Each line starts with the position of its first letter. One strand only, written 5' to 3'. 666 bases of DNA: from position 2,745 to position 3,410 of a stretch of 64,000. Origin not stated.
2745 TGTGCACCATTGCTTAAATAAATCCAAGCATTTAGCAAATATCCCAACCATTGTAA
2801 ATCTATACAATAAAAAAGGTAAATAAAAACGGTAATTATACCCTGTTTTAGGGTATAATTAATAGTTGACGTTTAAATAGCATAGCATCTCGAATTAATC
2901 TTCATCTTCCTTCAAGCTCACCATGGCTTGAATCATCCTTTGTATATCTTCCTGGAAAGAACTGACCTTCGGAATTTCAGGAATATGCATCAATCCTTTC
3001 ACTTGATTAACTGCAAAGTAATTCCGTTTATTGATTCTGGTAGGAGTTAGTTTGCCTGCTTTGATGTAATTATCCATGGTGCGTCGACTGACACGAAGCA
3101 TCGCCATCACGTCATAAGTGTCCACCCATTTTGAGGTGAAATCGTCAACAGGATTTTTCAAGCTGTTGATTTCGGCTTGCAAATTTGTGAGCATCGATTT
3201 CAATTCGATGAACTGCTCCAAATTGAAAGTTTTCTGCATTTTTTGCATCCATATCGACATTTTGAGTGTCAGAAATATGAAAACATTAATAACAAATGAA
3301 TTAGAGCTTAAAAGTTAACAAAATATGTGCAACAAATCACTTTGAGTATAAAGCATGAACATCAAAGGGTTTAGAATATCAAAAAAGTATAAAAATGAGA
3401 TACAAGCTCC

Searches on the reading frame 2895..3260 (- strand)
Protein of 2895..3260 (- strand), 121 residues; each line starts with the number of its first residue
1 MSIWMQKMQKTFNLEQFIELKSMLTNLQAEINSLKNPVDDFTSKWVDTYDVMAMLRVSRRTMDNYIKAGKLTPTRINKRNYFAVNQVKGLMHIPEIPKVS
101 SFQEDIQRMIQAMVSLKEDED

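Call 7: search_protein_families(library=padloc, proteins=[window:2895-3260:-], max_evalue=0.01)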
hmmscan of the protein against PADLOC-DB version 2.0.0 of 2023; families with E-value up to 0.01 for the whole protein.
window:2895-3260:- (121 aa): 2 families
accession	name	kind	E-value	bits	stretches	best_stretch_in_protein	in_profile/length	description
PDLC04133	mad1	-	3.2e-07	28.5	1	42-82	2-42/60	mads_1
PDLC00250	LmuB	-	0.0028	14.4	1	4-68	309-371/582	AAA ATPase domain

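Call 8: search_protein_families(library=pfam, proteins=[window:2895-3260:-], max_evalue=0.01)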
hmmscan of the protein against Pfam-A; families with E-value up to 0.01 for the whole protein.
window:2895-3260:- (121 aa): 2 families
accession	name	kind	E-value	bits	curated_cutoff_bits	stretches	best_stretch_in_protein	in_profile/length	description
PF12728.13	HTH_17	-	4.8e-06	27.2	27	1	47-84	3-40/51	Helix-turn-helix domain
PF23109.1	ARCH_RTEL1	-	0.00086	19.8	27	1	7-67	27-89/181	RTEL1 helicase, ARCH domain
